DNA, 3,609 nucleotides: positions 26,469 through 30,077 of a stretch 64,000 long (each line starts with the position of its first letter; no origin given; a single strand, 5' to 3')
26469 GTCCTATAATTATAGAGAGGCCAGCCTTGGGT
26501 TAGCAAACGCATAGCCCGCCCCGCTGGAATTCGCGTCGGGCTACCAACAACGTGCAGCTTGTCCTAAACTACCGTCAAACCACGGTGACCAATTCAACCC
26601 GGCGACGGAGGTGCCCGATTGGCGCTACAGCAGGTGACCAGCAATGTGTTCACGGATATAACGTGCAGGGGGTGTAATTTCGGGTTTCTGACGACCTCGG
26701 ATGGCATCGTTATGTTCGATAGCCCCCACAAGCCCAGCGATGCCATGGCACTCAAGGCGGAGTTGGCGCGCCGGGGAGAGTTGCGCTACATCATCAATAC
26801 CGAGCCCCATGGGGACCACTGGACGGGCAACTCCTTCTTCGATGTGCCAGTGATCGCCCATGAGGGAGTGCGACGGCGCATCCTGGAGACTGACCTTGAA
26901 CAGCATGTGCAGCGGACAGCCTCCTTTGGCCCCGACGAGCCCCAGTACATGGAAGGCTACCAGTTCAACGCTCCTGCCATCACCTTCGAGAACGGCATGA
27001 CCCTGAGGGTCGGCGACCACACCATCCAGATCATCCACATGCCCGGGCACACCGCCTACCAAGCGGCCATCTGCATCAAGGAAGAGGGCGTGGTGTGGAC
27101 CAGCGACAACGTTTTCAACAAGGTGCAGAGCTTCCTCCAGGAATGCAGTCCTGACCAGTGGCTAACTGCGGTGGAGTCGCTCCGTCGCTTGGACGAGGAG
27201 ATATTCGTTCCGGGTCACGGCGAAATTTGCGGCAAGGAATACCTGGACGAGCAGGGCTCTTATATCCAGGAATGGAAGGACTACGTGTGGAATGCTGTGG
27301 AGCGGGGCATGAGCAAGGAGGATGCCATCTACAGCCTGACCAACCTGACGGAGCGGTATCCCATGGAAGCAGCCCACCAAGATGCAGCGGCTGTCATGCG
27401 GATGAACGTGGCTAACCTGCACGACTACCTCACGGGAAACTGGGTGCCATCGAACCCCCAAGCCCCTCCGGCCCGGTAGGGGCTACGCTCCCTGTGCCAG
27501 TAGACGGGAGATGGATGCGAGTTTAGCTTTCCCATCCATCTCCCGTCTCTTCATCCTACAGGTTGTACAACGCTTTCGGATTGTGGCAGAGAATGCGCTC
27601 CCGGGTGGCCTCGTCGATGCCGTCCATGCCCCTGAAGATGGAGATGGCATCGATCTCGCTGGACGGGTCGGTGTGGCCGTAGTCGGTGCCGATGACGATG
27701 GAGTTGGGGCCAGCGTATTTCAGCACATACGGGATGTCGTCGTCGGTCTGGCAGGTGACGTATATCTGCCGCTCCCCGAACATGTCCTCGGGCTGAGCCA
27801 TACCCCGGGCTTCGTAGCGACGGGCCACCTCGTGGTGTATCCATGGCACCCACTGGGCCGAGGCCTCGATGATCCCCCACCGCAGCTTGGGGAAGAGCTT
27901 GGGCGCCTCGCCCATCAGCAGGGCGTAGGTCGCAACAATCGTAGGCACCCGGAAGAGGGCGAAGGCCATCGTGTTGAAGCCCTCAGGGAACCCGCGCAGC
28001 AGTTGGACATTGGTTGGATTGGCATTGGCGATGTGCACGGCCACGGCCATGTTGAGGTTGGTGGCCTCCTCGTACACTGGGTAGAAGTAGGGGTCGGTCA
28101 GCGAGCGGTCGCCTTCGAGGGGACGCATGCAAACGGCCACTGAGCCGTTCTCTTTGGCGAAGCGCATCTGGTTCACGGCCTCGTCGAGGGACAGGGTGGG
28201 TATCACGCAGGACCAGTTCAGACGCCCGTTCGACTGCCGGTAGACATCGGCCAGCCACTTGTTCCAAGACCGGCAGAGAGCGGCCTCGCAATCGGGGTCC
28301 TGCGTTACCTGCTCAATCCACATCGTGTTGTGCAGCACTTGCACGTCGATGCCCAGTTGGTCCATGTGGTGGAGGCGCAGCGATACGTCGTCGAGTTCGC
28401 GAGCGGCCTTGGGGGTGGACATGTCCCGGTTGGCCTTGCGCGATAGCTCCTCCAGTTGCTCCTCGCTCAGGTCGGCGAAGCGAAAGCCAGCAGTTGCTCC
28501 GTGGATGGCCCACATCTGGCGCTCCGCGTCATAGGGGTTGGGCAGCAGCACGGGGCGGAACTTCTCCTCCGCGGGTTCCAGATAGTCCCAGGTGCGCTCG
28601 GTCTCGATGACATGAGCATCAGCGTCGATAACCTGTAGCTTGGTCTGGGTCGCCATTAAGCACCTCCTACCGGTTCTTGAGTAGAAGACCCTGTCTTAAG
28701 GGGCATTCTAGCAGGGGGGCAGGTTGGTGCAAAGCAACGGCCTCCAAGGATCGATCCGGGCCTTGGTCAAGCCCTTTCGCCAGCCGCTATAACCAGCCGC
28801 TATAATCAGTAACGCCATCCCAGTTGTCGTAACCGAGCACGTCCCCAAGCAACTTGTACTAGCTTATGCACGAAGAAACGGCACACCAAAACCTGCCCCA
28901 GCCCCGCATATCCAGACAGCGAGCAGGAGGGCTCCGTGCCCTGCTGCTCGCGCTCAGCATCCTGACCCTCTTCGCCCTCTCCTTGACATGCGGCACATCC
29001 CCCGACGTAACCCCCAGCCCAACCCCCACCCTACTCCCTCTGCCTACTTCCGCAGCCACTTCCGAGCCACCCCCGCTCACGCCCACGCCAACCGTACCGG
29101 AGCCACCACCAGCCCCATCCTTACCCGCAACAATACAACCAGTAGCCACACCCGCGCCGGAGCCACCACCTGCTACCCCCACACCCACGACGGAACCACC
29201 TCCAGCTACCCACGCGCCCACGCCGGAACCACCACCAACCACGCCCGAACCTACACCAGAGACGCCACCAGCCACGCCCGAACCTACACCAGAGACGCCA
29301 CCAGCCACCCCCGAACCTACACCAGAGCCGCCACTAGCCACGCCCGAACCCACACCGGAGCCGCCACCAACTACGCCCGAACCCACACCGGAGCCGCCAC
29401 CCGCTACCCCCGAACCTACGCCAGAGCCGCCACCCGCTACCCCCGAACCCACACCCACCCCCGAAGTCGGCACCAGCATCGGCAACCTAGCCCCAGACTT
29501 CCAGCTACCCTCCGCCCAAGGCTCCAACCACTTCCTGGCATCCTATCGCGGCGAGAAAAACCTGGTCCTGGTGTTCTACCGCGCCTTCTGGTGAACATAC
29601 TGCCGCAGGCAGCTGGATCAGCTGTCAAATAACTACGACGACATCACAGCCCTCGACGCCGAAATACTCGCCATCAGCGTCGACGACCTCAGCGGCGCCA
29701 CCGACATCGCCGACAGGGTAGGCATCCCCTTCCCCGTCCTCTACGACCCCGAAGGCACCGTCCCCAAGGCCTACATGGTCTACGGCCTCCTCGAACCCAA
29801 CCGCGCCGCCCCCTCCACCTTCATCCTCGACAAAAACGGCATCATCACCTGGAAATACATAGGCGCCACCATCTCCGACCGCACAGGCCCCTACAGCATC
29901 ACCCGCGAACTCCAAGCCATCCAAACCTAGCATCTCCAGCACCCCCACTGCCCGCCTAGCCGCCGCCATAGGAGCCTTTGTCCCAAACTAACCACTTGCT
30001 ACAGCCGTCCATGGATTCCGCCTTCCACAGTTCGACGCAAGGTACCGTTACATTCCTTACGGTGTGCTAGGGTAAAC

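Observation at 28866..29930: Candidate selenoprotein: in-frame TGA at the redox Cys of a Prx-like thiol-disulfide oxidoreductase with a long PT-rich stalk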

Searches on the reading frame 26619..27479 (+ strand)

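Call 15: search_protein_families(library=ncbifam, proteins=[window:26619-27479:+], max_evalue=0.00001)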
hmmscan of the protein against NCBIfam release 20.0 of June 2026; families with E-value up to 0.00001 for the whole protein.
window:26619-27479:+ (286 aa): 5 families
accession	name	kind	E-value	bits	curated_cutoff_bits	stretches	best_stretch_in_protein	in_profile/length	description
TIGR04558.1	SoxH_rel_PQQ_1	hypoth_equivalog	6.8e-25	87.7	300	1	16-238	31-252/285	quinoprotein relay system zinc metallohydrolase 1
TIGR04559.1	SoxH_rel_PQQ_2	hypoth_equivalog_domain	2.6e-19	69.7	280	1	19-240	30-254/283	quinoprotein relay system zinc metallohydrolase 2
TIGR03413.1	GSH_gloB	equivalog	2.8e-10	40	200.8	1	100-208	69-166/248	hydroxyacylglutathione hydrolase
NF012229.1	bla_class_B_core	domain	5.2e-08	33.2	100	1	23-146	19-131/139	metallo-beta-lactamase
NF033088.2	bla_subclass_B1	equivalog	7.4e-08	32.3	200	1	18-211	30-211/217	subclass B1 metallo-beta-lactamase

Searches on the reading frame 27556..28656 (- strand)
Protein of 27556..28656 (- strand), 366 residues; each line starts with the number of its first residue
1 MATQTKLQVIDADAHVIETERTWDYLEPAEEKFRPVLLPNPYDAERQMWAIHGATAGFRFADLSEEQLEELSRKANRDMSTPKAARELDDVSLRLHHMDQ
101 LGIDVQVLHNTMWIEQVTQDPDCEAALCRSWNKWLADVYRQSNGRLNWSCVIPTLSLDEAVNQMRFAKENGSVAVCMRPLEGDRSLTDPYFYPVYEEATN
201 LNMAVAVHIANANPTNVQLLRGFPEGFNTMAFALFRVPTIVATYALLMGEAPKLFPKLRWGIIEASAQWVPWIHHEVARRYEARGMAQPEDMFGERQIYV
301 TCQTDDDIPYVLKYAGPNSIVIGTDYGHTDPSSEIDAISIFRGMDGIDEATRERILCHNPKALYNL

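Call 15: search_protein_families(library=ncbifam, proteins=[window:27556-28656:-], max_evalue=0.00001)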
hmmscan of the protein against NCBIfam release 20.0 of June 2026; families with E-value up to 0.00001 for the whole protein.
window:27556-28656:- (366 aa): 0 families

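Call 30: search_protein_families(library=pfam, proteins=[window:27556-28656:-], max_evalue=0.00001)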
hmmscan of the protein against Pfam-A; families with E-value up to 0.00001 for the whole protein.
window:27556-28656:- (366 aa): 1 family
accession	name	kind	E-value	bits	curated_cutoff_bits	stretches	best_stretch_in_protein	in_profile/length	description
PF04909.20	Amidohydro_2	-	1.5e-15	58.2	26.4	1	10-366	1-289/289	Amidohydrolase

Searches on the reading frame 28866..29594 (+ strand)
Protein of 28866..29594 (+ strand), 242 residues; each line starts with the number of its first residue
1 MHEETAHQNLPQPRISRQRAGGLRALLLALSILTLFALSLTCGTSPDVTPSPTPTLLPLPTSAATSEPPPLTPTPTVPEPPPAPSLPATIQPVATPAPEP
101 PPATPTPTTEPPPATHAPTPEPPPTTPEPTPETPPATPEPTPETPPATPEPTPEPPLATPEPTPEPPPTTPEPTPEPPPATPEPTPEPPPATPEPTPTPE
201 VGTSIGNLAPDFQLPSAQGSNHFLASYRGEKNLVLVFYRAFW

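Call 15: search_protein_families(library=ncbifam, proteins=[window:28866-29591:+], max_evalue=0.00001)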
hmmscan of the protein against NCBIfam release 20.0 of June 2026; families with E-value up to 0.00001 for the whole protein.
window:28866-29591:+ (242 aa): 0 families

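Call 22: find_encoding_contigs(protein=window:28866-29594:+, flank=10000, max_places=4)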
Protein window:28866-29594:+ (242 aa): no gene with exactly this product is on record in the collection.

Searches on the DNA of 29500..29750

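Call 61: search_rna_families(source=window, start=29500, end=29750, threshold=evalue, max_evalue=10)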
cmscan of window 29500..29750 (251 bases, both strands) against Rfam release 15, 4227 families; matches with E-value up to 10: 0.
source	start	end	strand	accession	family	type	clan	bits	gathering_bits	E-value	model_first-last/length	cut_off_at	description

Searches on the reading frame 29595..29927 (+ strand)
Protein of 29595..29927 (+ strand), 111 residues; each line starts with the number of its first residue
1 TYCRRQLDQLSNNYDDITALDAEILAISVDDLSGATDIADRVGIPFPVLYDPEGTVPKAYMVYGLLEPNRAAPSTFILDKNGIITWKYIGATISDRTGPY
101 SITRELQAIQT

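Call 18: find_related_loci(query=A1, collection=genome_contigs, flank=10000)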
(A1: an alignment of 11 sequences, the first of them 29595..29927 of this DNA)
Query A1 (111 aa) in genome_contigs; peptide patterns used: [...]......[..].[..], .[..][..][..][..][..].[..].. (x = any residue, [..] = any of these).
229 stretches matched a pattern; 143 encode a relative of the query (tblastn E <= 1e-3); the best 80 are kept; 80 distinct loci.
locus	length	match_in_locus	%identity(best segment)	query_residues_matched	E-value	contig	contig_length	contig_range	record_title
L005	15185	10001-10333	89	1-111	6e-64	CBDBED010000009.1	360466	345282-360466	MAG: Dehalococcoidia bacterium isolate 5625331d-cfd1-4067-b2ed-0d0e62f3ee82 genome assembly, contig: contig_9, whole gen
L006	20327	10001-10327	58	1-109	2e-42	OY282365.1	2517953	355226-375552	MAG: uncultured Dehalococcoidia bacterium isolate fd47c038-abb2-4c05-9cdb-6b11942eec52 genome assembly, chromosome: 1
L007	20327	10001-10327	59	1-110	1e-38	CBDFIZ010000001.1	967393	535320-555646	MAG: Dehalococcoidia bacterium isolate bbcfa8fe-e5b4-4dc8-882b-9555aaa6a448 genome assembly, contig: contig_1, whole gen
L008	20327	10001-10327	57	2-110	2e-38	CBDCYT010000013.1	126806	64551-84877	MAG: Dehalococcoidia bacterium isolate b3e3ad07-64b9-47c7-ad82-6c21615a0932 genome assembly, contig: contig_13, whole ge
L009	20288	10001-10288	61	1-96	3e-38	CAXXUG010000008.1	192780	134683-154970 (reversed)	MAG: Chloroflexota bacterium isolate 95addbb1-5c76-455c-82f2-27e2b3f5f205 genome assembly, contig: contig_8, whole genom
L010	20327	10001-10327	57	1-109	1e-37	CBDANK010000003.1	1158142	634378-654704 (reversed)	MAG: Dehalococcoidia bacterium isolate a1dbf65f-fdea-4ccb-8455-25db03c06324 genome assembly, contig: contig_3, whole gen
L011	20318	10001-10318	57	1-106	3e-37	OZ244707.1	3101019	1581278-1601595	MAG: Dehalococcoidia bacterium isolate ff215481-6181-4eb5-bab1-de6adcd508a5 genome assembly, chromosome: 1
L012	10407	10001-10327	55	1-109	1e-36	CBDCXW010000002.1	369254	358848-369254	MAG: Dehalococcoidia bacterium isolate df45c49b-c266-4090-ac87-fb36498b7b26 genome assembly, contig: contig_2, whole gen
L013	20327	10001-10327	53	1-109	5e-36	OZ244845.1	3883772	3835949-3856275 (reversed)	MAG: Chloroflexota bacterium isolate 3460274c-b819-443f-96a0-86c9f13451b3 genome assembly, chromosome: 1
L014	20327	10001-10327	52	1-109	1e-35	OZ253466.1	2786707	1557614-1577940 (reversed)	MAG: Dehalococcoidia bacterium isolate 7f7fcc17-106b-4c1d-a8d7-7cf201ad70ef genome assembly, chromosome: 1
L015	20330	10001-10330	52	1-110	9e-36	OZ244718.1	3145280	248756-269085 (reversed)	MAG: Dehalococcoidia bacterium isolate 64a180b2-7017-4824-b5be-e5f766f304e8 genome assembly, chromosome: 1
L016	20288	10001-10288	59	1-96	1e-35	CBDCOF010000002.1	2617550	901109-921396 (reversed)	MAG: Dehalococcoidia bacterium isolate f6db25fd-3272-4cc8-8767-510b53d0c936 genome assembly, contig: contig_2, whole gen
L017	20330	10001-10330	52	1-110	1e-35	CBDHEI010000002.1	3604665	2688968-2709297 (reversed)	MAG: Dehalococcoidia bacterium isolate 8c643066-d586-4031-88eb-ae6791ed655d genome assembly, contig: contig_2, whole gen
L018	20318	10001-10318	56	1-107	3e-35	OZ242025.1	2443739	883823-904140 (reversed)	MAG: Dehalococcoidia bacterium isolate 154789fe-1cbe-4e12-9e25-a4d867c0b0dd genome assembly, chromosome: 1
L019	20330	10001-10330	52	1-110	2e-35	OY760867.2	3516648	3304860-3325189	MAG: Dehalococcoidia bacterium isolate ec36dd00-29ce-491f-9a3f-6816ace52b4b genome assembly, chromosome: 1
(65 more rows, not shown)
